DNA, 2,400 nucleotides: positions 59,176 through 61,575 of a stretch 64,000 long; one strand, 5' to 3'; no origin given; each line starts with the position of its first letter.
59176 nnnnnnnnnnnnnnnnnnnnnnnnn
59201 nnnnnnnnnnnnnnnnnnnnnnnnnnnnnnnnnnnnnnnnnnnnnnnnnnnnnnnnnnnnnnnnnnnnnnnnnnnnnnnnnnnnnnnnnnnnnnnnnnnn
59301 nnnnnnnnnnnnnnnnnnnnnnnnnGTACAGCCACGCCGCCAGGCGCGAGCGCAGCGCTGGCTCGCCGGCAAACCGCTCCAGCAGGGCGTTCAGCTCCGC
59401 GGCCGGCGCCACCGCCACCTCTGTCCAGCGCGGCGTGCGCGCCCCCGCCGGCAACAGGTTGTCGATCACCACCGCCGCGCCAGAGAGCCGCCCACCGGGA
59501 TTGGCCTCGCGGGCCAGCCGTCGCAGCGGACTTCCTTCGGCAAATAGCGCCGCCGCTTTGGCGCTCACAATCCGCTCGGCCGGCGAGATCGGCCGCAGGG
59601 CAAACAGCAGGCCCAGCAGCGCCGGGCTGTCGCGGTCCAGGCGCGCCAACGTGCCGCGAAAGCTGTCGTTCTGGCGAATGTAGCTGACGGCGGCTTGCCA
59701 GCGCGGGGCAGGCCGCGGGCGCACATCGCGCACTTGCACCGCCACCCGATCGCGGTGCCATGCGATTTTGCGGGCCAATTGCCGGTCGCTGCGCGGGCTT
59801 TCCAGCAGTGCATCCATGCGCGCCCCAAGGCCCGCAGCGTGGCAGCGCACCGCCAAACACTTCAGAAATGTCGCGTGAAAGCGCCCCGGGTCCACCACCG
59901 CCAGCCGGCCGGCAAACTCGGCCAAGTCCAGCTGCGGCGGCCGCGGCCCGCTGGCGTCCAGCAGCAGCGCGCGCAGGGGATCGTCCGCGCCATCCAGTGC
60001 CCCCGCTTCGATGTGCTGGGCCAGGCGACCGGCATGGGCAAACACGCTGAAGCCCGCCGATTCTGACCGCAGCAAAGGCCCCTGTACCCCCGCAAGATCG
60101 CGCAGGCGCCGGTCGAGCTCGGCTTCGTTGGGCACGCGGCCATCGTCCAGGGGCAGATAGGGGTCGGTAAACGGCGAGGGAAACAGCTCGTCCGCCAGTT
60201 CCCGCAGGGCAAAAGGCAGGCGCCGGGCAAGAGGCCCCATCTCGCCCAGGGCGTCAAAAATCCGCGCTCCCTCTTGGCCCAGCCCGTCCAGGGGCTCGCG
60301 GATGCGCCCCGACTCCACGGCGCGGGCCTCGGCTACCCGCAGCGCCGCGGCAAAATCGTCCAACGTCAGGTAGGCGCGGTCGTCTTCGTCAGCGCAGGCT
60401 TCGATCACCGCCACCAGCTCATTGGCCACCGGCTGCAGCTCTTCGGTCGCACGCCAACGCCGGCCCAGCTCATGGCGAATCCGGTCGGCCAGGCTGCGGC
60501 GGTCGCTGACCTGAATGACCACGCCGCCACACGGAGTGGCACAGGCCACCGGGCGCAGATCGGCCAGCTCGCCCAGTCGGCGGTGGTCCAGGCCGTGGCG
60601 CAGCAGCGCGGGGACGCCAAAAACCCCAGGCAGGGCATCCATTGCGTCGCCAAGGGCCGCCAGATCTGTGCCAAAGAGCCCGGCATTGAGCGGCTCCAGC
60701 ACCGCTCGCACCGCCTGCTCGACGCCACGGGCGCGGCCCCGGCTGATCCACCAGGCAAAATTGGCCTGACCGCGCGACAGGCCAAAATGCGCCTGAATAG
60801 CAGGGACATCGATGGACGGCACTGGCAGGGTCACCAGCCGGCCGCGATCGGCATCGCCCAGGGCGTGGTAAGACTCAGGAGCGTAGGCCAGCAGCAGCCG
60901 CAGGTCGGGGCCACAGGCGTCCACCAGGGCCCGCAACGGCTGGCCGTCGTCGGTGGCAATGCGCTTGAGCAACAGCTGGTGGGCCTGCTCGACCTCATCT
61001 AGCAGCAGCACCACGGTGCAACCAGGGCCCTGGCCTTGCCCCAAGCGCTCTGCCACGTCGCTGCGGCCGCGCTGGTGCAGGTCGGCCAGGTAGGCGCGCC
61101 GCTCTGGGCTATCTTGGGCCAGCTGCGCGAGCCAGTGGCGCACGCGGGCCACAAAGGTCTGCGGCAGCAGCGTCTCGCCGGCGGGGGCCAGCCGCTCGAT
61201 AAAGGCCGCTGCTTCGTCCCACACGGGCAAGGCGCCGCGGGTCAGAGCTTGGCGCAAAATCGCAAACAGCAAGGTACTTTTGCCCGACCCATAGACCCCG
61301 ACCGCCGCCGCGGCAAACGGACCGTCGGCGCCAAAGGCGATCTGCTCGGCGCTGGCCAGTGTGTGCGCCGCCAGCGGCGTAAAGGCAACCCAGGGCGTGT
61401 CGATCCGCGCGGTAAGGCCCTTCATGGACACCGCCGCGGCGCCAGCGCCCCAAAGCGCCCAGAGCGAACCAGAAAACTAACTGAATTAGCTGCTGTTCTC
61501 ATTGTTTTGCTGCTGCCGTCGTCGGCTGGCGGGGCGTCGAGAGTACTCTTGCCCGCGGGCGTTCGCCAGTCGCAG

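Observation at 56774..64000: Divergent locus: 1405 aa P-loop NTPase with a 1200 aa helical tail, a coupled 145 aa protein, and an opposing kinase-AAA-repeat STAND-like gene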

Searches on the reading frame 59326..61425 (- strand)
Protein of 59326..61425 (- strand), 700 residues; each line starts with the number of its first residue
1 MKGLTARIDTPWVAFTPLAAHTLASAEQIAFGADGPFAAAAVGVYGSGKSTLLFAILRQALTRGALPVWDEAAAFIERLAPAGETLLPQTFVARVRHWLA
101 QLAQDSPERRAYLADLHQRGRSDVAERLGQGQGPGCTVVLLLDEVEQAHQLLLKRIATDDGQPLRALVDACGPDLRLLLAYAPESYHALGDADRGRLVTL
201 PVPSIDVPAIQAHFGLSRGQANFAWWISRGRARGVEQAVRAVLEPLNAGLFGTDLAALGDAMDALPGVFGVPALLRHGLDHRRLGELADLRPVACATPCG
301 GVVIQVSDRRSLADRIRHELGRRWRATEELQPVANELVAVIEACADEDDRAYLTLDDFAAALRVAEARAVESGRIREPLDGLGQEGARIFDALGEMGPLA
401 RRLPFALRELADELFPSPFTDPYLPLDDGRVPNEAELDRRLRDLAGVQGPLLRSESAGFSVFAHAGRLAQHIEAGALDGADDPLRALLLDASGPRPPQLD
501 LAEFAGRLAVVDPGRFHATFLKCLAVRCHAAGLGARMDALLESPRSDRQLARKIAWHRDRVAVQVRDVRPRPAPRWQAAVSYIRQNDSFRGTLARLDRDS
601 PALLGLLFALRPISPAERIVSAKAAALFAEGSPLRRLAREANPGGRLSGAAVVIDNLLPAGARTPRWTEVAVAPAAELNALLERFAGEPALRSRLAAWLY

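Call 67: search_protein_representatives(alignment_id=A5)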
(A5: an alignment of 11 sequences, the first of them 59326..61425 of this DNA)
Query: 11 sequences, 702 profile positions. Proteins with E-value up to 0.001 (for the whole library): 158; up to 1e-10: 121; up to 1e-30: 38. The best 150 are listed.
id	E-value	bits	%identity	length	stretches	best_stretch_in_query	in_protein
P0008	0.0e+00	1124.4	-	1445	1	2-701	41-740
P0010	0.0e+00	1066.4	-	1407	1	1-701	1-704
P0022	0.0e+00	1060.3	-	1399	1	1-701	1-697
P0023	0.0e+00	1038.7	-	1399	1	1-701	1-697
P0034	7.1e-281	949.8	-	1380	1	13-701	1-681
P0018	1.3e-280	948.9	-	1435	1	4-701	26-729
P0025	1.3e-252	856.4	-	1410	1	3-691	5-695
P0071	4.6e-250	847.9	-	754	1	3-691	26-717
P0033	3.8e-223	759.0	-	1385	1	1-701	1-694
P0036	4.2e-193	659.6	-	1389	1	1-700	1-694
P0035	1.4e-191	654.6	-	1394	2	1-688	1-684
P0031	5.3e-189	646.1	-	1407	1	3-700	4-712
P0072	2.2e-122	425.9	-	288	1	2-270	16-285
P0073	4.2e-71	256.4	-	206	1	363-568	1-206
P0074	7.7e-65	235.7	-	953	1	467-701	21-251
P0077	5.0e-45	170.2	-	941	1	3-645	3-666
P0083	2.7e-37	144.7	-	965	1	3-522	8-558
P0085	3.6e-36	140.9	-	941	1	10-698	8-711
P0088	1.1e-34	136.0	-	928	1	11-617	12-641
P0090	5.9e-34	133.6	-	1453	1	1-631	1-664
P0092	1.7e-32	128.8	-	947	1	6-664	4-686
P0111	1.5e-23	99.2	-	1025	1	5-233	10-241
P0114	3.3e-22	94.8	-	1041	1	38-243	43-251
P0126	1.2e-19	86.3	-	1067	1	34-243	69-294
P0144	1.4e-16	76.2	-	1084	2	136-361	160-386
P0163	3.2e-13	65.1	-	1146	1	10-244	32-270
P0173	7.3e-12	60.6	-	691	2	105-239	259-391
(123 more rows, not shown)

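Call 70: search_protein_families(library=pfam, proteins=[P0077, P0083, P0090, P0111, P0114, P0126, P0144, P0163, P0173], max_evalue=0.01)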
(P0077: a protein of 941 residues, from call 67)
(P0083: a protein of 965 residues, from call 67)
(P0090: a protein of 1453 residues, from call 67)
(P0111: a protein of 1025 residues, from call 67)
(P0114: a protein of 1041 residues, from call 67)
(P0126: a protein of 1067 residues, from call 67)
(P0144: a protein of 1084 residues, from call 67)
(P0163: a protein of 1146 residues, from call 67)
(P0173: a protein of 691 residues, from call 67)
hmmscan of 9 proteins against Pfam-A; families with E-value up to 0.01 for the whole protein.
P0077 (941 aa): 6 families
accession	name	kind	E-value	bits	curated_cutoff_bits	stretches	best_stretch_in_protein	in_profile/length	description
PF13401.12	AAA_22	-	1.4e-05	25.8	27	1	42-183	8-125/130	AAA domain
PF25199.1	nSTAND_NTPase5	-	3.2e-05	24.2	34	1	8-66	7-68/145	Novel STAND NTPase 5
PF13191.12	AAA_16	-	0.00028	21.9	32.6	1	31-175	16-164/167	AAA ATPase domain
PF13238.12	AAA_18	-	0.00068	20.5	29.4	1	42-160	1-116/128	AAA domain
PF01695.23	IstB_IS21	-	0.0031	17.5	24.1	1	31-103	86-156/238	IstB-like ATP binding protein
PF10236.15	DAP3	-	0.009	15.7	23.1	0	39-69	23-53/311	Mitochondrial ribosomal death-associated protein 3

P0083 (965 aa): 3 families
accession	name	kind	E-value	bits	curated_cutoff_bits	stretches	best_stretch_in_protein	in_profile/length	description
PF13191.12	AAA_16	-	0.00011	23.2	32.6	1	28-183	9-160/167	AAA ATPase domain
PF25199.1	nSTAND_NTPase5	-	0.003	17.8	34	0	15-78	9-74/145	Novel STAND NTPase 5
PF01637.24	ATPase_2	-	0.0087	16.3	33.2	0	43-163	19-126/225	ATPase domain predominantly from Archaea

P0090 (1453 aa): 2 families
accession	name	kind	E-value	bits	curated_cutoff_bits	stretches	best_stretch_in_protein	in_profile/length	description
PF13191.12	AAA_16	-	0.00052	21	32.6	1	25-157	11-143/167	AAA ATPase domain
PF24081.1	PH_SLA1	-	0.0012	19.5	27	0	764-820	5-59/91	SLA1-like, PH domain-like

P0111 (1025 aa): 4 families
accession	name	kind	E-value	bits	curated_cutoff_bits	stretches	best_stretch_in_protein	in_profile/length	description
PF01637.24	ATPase_2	-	6.2e-07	29.9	33.2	1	29-158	8-125/225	ATPase domain predominantly from Archaea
PF00004.35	AAA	-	0.00016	22.6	21.2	1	46-204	3-124/131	ATPase family associated with various cellular activities (AAA)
PF13191.12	AAA_16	-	0.0012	19.8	32.6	0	34-156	18-146/167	AAA ATPase domain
PF01695.23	IstB_IS21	-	0.0018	18.2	24.1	0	30-91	81-142/238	IstB-like ATP binding protein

P0114 (1041 aa): 4 families
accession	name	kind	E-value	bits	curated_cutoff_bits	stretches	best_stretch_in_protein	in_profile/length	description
PF05557.18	MAD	-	0.00014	20.9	30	1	926-1023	372-467/661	Mitotic checkpoint protein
PF13401.12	AAA_22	-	0.0011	19.7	27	1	43-175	7-109/130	AAA domain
PF01637.24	ATPase_2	-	0.0013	19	33.2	1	27-157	7-124/225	ATPase domain predominantly from Archaea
PF00004.35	AAA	-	0.003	18.4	21.2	0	46-193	3-112/131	ATPase family associated with various cellular activities (AAA)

P0126 (1067 aa): 0 families

P0144 (1084 aa): 0 families

P0163 (1146 aa): 1 family
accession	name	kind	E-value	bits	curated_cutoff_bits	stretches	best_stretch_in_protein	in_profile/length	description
PF05205.17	COMPASS-Shg1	-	0.009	17.2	24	0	705-755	38-88/102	COMPASS (Complex proteins associated with Set1p) component shg1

P0173 (691 aa): 6 families
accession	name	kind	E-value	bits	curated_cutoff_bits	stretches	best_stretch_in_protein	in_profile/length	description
PF25199.1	nSTAND_NTPase5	-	0.0001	22.6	34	1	127-175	8-57/145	Novel STAND NTPase 5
PF20720.3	nSTAND3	-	0.00037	20.7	27.2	1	158-205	16-60/155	Novel STAND NTPase 3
PF13401.12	AAA_22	-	0.00065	20.5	27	0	158-208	4-33/130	AAA domain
PF00931.28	NB-ARC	-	0.0052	16.5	23.5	0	146-182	6-41/248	NB-ARC domain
PF13191.12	AAA_16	-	0.0081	17.1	32.6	0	149-300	13-147/167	AAA ATPase domain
PF24883.2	NPHP3_N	-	0.0096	16.6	24.8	0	147-182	11-45/164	Nephrocystin 3, N-terminal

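Call 71: search_protein_families(library=padloc, proteins=[P0077, P0083, P0090, P0111, P0114, P0126, P0144, P0163, P0173], max_evalue=0.01)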
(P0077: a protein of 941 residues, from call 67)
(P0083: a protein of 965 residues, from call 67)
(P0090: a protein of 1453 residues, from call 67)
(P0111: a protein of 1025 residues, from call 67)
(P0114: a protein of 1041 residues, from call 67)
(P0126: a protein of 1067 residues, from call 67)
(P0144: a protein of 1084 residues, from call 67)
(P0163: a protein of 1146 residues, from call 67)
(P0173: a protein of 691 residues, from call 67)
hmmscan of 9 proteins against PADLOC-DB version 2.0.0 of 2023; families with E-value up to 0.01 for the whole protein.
P0077 (941 aa): 1 family
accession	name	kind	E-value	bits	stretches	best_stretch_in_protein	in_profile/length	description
PDLC04140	mad8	-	0.0035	14.9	0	40-72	28-62/314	mads_8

P0083 (965 aa): 0 families

P0090 (1453 aa): 0 families

P0111 (1025 aa): 3 families
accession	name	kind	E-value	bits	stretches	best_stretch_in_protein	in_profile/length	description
PDLC03859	LmuB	-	9.7e-06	23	1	705-1009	274-469/611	-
PDLC00518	JetC1|JetC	-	0.0032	13.3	1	907-1016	704-812/1112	DUF3584 domain; MukB-like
PDLC02736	PbeC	-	0.0069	12.9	0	943-1014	207-278/685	PbeC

P0114 (1041 aa): 0 families

P0126 (1067 aa): 3 families
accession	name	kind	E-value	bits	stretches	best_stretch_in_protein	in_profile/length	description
PDLC03859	LmuB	-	9.7e-06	23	1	617-1058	189-485/611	-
PDLC03865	LmuB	-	8.3e-05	18.9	1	833-1052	238-432/1007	-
PDLC04140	mad8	-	0.0021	15.6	0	69-200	25-207/314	mads_8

P0144 (1084 aa): 1 family
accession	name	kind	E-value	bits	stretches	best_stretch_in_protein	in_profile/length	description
PDLC03859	LmuB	-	0.00015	19.1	1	643-1069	184-480/611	-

P0163 (1146 aa): 0 families

P0173 (691 aa): 1 family
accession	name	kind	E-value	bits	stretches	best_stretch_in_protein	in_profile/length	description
PDLC04140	mad8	-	0.0019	15.8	0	158-198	26-67/314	mads_8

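Call 72: find_encoding_contigs(protein=P0077, flank=8000, max_places=3)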
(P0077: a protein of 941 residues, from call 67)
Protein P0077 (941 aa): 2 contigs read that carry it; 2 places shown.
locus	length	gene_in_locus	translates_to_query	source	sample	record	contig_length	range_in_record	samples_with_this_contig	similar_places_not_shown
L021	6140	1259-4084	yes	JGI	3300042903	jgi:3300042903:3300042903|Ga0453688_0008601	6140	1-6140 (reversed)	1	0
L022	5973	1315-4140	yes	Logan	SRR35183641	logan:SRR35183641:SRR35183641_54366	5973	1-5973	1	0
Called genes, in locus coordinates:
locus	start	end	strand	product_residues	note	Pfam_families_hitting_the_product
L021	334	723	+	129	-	PF00239:Resolvase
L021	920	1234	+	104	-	-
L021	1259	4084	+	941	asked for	PF13401:AAA_22 (faint)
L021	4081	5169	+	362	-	-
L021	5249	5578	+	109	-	-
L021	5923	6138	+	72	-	?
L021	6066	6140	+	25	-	?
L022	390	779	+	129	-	PF00239:Resolvase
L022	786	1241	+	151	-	-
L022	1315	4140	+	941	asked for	PF13401:AAA_22 (faint)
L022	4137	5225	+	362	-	-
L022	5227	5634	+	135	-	-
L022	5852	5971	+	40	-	?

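Call 73: find_encoding_contigs(protein=P0114, flank=8000, max_places=3)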
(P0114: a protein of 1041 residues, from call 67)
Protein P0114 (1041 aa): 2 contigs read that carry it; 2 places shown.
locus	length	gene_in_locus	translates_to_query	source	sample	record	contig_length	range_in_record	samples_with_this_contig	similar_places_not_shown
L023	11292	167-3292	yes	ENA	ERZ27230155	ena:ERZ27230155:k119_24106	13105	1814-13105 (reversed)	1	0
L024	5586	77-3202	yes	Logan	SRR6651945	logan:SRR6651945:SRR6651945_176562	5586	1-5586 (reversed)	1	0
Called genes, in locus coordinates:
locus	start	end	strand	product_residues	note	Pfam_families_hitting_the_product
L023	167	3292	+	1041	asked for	-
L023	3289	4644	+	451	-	-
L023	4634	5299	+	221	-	-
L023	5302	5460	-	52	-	-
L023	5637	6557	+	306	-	PF08271:Zn_Ribbon_TF, PF00382:TFIIB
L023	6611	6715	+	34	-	-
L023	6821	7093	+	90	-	-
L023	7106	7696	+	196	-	PF25958:DUF7995 (faint)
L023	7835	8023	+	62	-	PF26042:DUF8012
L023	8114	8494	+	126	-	-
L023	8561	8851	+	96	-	PF20509:DUF6735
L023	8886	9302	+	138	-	PF20509:DUF6735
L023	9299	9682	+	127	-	PF26068:DUF8025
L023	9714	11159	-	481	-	-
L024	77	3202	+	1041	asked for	-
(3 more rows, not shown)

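Call 76: list_cluster_members(proteins=[P0077, P0083, P0085, P0088, P0092, P0090, P0111, P0126, P0144, P0163])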
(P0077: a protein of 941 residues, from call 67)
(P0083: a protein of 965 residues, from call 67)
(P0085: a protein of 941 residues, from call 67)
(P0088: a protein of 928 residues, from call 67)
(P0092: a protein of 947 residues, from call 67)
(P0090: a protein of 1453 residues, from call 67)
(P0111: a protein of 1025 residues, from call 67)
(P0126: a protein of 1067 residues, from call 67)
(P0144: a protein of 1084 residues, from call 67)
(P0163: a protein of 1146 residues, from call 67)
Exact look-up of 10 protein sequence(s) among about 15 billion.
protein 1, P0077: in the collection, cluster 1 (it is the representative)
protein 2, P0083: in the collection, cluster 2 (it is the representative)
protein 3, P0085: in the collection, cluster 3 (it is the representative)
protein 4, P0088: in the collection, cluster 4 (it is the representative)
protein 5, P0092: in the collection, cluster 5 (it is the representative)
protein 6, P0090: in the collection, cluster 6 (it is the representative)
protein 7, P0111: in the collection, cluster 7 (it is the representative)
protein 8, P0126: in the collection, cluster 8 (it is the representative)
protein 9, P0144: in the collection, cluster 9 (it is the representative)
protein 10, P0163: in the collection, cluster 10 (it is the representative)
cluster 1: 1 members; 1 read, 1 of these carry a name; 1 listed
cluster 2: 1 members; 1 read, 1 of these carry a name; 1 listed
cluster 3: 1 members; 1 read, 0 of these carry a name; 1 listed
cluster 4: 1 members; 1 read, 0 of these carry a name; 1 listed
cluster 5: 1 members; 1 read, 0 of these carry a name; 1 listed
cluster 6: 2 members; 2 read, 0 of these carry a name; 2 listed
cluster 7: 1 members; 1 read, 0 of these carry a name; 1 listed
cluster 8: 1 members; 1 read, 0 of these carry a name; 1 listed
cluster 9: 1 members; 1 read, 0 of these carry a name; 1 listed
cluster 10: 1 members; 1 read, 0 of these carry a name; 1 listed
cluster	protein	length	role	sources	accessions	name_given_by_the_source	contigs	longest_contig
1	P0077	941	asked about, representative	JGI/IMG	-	hypothetical protein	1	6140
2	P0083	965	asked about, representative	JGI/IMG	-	hypothetical protein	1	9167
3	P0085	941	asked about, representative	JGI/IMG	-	-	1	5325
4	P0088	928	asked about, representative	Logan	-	-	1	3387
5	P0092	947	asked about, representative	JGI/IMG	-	-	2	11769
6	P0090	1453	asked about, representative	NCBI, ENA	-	-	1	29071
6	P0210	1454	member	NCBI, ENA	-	-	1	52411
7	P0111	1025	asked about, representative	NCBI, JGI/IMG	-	-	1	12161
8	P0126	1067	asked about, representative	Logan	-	-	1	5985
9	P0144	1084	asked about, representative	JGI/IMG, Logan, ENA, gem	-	-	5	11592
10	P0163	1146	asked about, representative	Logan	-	-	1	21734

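Call 77: find_encoding_contigs(protein=P0090, flank=10000, max_places=2)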
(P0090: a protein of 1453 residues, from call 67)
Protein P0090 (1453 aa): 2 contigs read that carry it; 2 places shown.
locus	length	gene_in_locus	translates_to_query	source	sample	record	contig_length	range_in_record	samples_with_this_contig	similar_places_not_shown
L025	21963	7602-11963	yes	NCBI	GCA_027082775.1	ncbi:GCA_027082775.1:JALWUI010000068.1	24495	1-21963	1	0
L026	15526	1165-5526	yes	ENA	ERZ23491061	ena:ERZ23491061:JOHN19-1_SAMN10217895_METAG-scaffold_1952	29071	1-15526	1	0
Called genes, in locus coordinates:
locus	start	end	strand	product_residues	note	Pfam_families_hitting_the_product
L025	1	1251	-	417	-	?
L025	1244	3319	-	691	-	PF01590:GAF, PF13185:GAF_2, PF13492:GAF_3 (weak), PF00990:GGDEF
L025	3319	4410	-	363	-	PF19777:DUF6263 (weak)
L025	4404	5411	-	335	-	-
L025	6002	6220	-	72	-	PF00334:NDK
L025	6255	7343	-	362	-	-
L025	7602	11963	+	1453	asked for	-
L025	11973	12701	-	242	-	-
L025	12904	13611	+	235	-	PF00106:adh_short, PF08659:KR, PF13460:NAD_binding_10 (weak), PF13561:adh_short_C2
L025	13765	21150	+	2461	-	PF00535:Glycos_transf_2, PF10111:Glyco_tranf_2_2, PF13641:Glyco_tranf_2_3, PF00535:Glycos_transf_2, PF10111:Glyco_tranf_2_2, PF13641:Glyco_tranf_2_3, PF00535:Glycos_transf_2, PF10111:Glyco_tranf_2_2, +12 more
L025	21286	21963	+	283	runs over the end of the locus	PF17848:Zn_ribbon_ACC, PF01039:Carboxyl_trans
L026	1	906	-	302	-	?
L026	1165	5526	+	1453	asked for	-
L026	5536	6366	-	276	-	-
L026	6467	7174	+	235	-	PF00106:adh_short, PF08659:KR, PF13460:NAD_binding_10 (weak), PF13561:adh_short_C2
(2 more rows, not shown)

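Call 78: find_encoding_contigs(protein=P0092, flank=10000, max_places=2)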
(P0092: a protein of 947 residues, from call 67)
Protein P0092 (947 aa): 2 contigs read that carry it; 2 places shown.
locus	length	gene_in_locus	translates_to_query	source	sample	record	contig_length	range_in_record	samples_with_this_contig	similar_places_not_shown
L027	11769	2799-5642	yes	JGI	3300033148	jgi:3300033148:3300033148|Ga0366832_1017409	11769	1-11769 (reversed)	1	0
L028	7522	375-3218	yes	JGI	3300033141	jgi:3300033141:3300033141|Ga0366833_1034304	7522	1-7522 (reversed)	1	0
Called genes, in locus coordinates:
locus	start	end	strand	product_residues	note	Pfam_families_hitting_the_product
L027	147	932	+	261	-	-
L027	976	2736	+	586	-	PF06508:QueC, PF18742:DpnII-MboI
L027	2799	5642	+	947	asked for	-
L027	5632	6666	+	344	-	-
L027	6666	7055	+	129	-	-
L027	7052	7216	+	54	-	-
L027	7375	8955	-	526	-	PF19614:DUF6119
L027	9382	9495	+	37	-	-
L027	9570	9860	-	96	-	PF01695:IstB_IS21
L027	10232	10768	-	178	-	PF13175:AAA_15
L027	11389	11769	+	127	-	?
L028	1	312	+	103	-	?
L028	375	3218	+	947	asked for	-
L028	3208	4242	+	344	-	-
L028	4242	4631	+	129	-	-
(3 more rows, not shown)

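Call 94: search_protein_families(library=pfam, proteins=[L027:7375-8955:-, L027:976-2736:+], max_evalue=0.001)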
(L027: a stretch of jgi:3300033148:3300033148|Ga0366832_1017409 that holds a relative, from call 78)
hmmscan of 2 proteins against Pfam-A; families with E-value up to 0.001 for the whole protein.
L027:7375-8955:- (526 aa): 1 family
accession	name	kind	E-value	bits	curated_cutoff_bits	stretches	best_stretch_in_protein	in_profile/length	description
PF19614.4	DUF6119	-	1.8e-139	466.2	27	1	9-522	1-524/524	Family of unknown function (DUF6119)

L027:976-2736:+ (586 aa): 2 families
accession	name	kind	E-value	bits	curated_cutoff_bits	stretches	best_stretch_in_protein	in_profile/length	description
PF06508.19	QueC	-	8.5e-12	45.5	22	1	199-324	95-205/210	Queuosine biosynthesis protein QueC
PF18742.7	DpnII-MboI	-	2.1e-08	34.3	27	1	474-579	30-139/150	REase_DpnII-MboI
